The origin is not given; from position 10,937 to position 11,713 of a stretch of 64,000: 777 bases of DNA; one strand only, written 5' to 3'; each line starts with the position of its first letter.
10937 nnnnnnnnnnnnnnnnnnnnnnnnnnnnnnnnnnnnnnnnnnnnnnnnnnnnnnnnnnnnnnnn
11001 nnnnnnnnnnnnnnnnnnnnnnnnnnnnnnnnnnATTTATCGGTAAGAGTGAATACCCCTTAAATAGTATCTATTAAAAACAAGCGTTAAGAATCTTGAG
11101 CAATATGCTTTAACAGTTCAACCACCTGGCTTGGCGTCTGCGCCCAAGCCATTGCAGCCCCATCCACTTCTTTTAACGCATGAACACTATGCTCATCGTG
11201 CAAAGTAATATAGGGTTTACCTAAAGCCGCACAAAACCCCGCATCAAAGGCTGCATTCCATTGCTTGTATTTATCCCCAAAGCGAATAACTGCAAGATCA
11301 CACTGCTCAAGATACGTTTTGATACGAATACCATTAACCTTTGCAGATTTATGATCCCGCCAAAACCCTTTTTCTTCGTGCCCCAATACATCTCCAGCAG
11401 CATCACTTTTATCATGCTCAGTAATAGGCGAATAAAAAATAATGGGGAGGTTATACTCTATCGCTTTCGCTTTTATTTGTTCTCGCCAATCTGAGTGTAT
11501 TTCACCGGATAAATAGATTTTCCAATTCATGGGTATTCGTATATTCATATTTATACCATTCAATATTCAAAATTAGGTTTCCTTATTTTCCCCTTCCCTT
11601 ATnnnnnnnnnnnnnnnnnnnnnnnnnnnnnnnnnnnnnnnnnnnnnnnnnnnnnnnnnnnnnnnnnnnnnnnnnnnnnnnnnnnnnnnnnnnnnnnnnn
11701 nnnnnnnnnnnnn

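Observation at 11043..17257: A 1.38-kb direct repeat brackets a 3.5-kb insert (AbiE pair, mini-genes, GNAT), leaving an orphan immunity gene with a toxin 3' fragment and one frameshifted ytoQ copy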

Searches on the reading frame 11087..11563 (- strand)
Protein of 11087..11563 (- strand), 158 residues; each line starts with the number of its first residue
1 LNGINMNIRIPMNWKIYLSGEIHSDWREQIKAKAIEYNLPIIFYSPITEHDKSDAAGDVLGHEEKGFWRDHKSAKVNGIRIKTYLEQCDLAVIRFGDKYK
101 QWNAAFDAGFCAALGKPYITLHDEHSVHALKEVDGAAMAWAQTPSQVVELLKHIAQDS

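Call 5: search_protein_families(library=pfam, proteins=[window:11087-11563:-], max_evalue=0.01)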
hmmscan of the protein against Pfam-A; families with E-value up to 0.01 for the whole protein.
window:11087-11563:- (158 aa): 2 families
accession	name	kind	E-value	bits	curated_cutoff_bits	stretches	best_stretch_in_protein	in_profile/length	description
PF11071.14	Nuc_deoxyri_tr3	-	3.2e-59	199.4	23.2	1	17-154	1-139/140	Nucleoside 2-deoxyribosyltransferase YtoQ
PF15891.11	Nuc_deoxyri_tr2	-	0.00056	20.7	30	0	14-123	2-103/105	Nucleoside 2-deoxyribosyltransferase like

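Call 8: search_protein_families(library=ncbifam, proteins=[window:11087-11563:-], max_evalue=0.01)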
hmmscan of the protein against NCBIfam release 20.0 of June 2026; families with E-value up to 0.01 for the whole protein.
window:11087-11563:- (158 aa): 1 family
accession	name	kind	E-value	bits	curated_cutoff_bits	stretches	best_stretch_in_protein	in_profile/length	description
TIGR03646.1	YtoQ_fam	subfamily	1.9e-61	206.4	155.35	1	14-155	1-143/144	YtoQ family protein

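Call 9: search_protein_families(library=padloc, proteins=[window:11087-11563:-], max_evalue=0.01)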
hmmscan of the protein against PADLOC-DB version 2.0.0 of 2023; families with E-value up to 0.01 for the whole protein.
window:11087-11563:- (158 aa): 0 families

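Call 17: find_homologous_proteins(query=window:11087-11563:-, max_evalue=1e-30)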
Query window:11087-11563:- (158 aa): 7972 proteins with E <= 1e-30 among 8000 candidates; the best 120 are listed.
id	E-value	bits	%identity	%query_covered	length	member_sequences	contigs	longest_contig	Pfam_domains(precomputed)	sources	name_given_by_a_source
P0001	8.2e-79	281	82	93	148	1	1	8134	PF15891.12,PF11071.15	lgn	-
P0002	1.1e-73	264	98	73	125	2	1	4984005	PF11071.15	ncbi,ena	-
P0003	4.5e-71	256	75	92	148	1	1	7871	PF11071.15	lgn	-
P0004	9.0e-71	255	75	91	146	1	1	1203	PF11071.15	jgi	jgi:YtoQ family protein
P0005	1.3e-70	254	75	91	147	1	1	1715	PF11071.15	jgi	-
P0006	1.6e-70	254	76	92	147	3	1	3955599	PF11071.15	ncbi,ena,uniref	ncbi:YtoQ family protein [Motiliproteus sp.]|uniref:YtoQ family protein n=1 Tax=Motiliproteus sp. Ta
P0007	1.7e-70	254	74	91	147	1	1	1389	PF11071.15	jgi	jgi:YtoQ family protein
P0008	2.0e-70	254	75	93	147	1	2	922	PF11071.15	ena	-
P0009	2.4e-70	254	75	91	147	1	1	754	PF11071.15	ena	-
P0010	4.0e-70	253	76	91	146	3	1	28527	PF11071.15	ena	-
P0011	4.4e-70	253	76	91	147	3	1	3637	PF11071.15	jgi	-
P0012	4.7e-70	253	74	91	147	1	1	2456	PF11071.15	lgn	-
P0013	5.2e-70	252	76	91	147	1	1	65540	PF11071.15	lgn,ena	-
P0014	1.1e-69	251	72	91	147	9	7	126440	PF11071.15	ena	-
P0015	1.2e-69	251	73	92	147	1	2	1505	PF11071.15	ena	-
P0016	1.3e-69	251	75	92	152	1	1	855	PF11071.15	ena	-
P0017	1.5e-69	251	73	91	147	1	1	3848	PF11071.15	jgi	jgi:YtoQ family protein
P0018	1.6e-69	251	75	91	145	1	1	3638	PF11071.15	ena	-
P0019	1.7e-69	251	72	91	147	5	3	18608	PF11071.15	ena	-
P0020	2.0e-69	251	73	91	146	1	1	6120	PF11071.15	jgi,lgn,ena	-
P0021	2.1e-69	250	76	91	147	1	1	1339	PF11071.15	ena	-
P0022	2.2e-69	250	76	91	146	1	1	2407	PF11071.15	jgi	-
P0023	2.4e-69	250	75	91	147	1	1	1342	PF11071.15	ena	-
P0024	2.5e-69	250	70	91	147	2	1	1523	PF11071.15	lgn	-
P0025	2.9e-69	250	76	91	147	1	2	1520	PF11071.15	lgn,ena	-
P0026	2.9e-69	250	73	91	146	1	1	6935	PF11071.15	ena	-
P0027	2.9e-69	250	73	91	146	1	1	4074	PF11071.15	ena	-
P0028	3.0e-69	250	72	92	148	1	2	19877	PF11071.15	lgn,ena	-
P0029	3.1e-69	250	76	91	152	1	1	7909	PF11071.15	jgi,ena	-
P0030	3.2e-69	250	73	91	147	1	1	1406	PF15891.12,PF11071.15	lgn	-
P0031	3.6e-69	250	73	91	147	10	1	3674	PF11071.15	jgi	-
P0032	3.7e-69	250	73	90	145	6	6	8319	PF11071.15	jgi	-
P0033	4.1e-69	250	73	91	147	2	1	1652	PF11071.15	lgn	-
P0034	4.2e-69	249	72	91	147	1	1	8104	PF11071.15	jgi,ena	-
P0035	4.3e-69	249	73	91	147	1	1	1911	PF11071.15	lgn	-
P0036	4.3e-69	249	73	92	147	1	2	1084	PF11071.15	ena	-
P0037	4.4e-69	249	74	91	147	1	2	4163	PF11071.15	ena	-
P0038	4.5e-69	249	73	91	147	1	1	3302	PF11071.15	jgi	jgi:YtoQ family protein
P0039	4.7e-69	249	74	91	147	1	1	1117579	PF11071.15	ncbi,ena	-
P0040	5.0e-69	249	73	92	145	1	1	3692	PF11071.15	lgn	-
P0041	5.4e-69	249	74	91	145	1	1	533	PF15891.12,PF11071.15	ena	-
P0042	6.2e-69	249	73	91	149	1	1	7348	PF11071.15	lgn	-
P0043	6.3e-69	249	76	91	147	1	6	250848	PF11071.15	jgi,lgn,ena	-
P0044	6.5e-69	249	70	96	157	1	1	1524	PF11071.15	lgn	-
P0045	7.1e-69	249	72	91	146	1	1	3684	PF11071.15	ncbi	-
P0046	7.5e-69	249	75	91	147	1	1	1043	PF11071.15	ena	-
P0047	7.5e-69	249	73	91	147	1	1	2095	PF11071.15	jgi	jgi:YtoQ family protein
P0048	7.9e-69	249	73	91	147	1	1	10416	PF11071.15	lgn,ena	-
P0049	8.3e-69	249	73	90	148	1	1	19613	PF11071.15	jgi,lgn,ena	-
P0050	8.4e-69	249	72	92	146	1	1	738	PF11071.15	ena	-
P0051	1.0e-68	248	73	91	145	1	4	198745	PF15891.12,PF11071.15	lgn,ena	-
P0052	1.0e-68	248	74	91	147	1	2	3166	PF11071.15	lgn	-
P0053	1.1e-68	248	75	91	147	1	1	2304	PF11071.15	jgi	-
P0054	1.1e-68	248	73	91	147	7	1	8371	PF11071.15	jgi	-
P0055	1.1e-68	248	75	91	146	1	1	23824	PF11071.15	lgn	-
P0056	1.2e-68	248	73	91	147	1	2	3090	PF11071.15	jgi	jgi:YtoQ family protein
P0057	1.3e-68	248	73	91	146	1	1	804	PF11071.15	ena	-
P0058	1.4e-68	248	73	91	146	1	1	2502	PF11071.15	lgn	-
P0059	1.4e-68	248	75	90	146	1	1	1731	PF11071.15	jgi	-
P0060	1.5e-68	248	71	91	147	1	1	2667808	PF11071.15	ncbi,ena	-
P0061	1.5e-68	248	73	91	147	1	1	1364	PF11071.15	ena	-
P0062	1.5e-68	248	73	91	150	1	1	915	PF11071.15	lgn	-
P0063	1.6e-68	248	73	91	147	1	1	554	PF11071.15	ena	-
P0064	1.6e-68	248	73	91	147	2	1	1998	PF11071.15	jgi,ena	-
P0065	1.6e-68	248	72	92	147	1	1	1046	PF11071.15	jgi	jgi:YtoQ family protein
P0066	1.7e-68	247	75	91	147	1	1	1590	PF11071.15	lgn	-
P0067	1.8e-68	247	72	91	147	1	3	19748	PF11071.15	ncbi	ncbi:MAG: YtoQ family protein [Gammaproteobacteria bacterium]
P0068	1.8e-68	247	74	91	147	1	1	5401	PF11071.15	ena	-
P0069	2.0e-68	247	73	91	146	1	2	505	PF11071.15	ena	-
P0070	2.0e-68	247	73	91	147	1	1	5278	PF11071.15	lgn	-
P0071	2.1e-68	247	67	97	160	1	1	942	PF11071.15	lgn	-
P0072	2.1e-68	247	72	91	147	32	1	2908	PF11071.15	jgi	jgi:YtoQ family protein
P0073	2.1e-68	247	75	90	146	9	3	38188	PF11071.15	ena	-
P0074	2.1e-68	247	73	91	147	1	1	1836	PF11071.15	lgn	-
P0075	2.2e-68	247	73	91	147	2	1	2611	PF11071.15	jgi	-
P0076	2.3e-68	247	72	92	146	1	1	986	PF11071.15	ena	-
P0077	2.3e-68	247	76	91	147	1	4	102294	PF11071.15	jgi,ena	jgi:YtoQ family protein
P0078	2.5e-68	247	71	91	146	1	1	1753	PF11071.15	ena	-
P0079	2.5e-68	247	70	92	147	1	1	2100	PF11071.15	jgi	-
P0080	2.6e-68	247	71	91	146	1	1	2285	PF11071.15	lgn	-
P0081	2.6e-68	247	75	91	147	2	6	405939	PF11071.15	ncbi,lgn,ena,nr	ncbi:MAG: YtoQ family protein [Chloroflexi bacterium AL-W]|nr:YtoQ family protein [Chloroflexi bacte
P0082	2.6e-68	247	73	91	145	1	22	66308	PF11071.15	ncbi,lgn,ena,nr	ncbi:MAG: hypothetical protein CML06_17445 [Pseudomonadales bacterium]|nr:hypothetical protein [Pseu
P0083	2.9e-68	247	72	90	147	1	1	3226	PF11071.15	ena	-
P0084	2.9e-68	247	72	91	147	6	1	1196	PF11071.15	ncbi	-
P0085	3.0e-68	247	72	91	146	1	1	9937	PF11071.15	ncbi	-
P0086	3.1e-68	247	73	91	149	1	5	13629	PF11071.15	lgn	-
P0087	3.1e-68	247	72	91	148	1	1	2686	PF11071.15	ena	-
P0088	3.3e-68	247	71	91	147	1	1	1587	PF11071.15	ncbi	-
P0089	3.3e-68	247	73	91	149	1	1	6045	PF11071.15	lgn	-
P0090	3.4e-68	247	73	91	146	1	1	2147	PF11071.15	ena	-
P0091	3.6e-68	246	71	91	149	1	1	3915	PF11071.15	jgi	jgi:YtoQ family protein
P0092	3.7e-68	246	73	91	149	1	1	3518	PF11071.15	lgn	-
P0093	4.1e-68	246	74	91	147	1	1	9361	PF11071.15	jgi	-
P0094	4.1e-68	246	73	91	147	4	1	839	PF11071.15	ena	-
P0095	4.1e-68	246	69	92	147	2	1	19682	PF11071.15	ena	-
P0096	4.2e-68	246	73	93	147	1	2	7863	PF11071.15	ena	-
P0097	4.2e-68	246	73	91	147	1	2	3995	PF11071.15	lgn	-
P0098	4.5e-68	246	69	92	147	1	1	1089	PF11071.15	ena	-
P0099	4.6e-68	246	73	91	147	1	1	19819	PF11071.15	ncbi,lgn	-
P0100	4.6e-68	246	73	92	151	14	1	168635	PF11071.15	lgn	-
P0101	4.7e-68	246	72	91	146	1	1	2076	PF11071.15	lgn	-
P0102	4.7e-68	246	73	91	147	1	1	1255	PF11071.15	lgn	-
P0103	4.8e-68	246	71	91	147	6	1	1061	PF11071.15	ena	-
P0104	4.9e-68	246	70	92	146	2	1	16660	PF11071.15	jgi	jgi:YtoQ family protein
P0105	5.0e-68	246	72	91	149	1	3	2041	PF11071.15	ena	-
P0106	5.0e-68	246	72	91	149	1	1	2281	PF11071.15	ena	-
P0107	5.1e-68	246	74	91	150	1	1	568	PF11071.15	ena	-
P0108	5.1e-68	246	73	91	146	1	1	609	PF11071.15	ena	-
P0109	5.2e-68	246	75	91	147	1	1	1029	PF11071.15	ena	-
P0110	5.3e-68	246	68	96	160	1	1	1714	PF11071.15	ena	-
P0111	5.4e-68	246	69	94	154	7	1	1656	PF11071.15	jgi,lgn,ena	jgi:YtoQ family protein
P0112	5.5e-68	246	68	96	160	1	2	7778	PF11071.15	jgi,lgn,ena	jgi:YtoQ family protein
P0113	5.5e-68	246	72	91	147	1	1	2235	PF11071.15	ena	-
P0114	5.6e-68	246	70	92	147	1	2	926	PF11071.15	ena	-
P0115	5.7e-68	246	73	90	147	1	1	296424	PF11071.15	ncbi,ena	-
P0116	5.8e-68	246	71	91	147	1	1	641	PF11071.15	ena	-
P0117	6.3e-68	246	74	91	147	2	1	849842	PF11071.15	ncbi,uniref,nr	ncbi:YtoQ family protein [Marinobacter sp. F4216]|uniref:YtoQ family protein n=1 Tax=Marinobacter sp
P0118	6.4e-68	246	74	91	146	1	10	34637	PF11071.15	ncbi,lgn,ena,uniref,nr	ncbi:YtoQ family protein [Thalassolituus marinus]|uniref:YtoQ family protein n=1 Tax=Thalassolituus 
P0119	6.4e-68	246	73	91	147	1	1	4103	PF11071.15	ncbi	-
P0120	6.9e-68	246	73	91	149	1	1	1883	PF11071.15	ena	-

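Call 19: find_encoding_contigs(protein=P0002, flank=10000, max_places=6)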
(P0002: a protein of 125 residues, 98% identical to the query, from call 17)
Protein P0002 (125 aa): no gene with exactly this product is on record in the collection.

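Call 20: find_encoding_contigs(protein=P0001, flank=10000, max_places=6)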
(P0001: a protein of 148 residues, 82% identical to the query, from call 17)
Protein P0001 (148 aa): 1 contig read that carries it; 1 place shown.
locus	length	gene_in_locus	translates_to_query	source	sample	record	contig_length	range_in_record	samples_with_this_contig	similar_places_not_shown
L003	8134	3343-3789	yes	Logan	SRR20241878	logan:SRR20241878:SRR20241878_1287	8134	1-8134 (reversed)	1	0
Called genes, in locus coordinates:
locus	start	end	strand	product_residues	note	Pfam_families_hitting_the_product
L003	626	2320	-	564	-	PF00890:FAD_binding_2 (faint), PF01266:DAO (weak), PF01494:FAD_binding_3 (faint), PF01593:Amino_oxidase, PF13450:NAD_binding_8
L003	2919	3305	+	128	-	-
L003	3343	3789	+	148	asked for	PF15891:Nuc_deoxyri_tr2 (faint), PF11071:Nuc_deoxyri_tr3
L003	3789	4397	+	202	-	PF06080:DUF938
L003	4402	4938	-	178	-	PF09831:DUF2058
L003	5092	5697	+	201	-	PF02798:GST_N, PF13417:GST_N_3, PF13409:GST_N_2, PF00043:GST_C, PF13410:GST_C_2, PF14497:GST_C_3 (weak)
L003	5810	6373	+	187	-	PF05656:DUF805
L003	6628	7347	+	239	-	-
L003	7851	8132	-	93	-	?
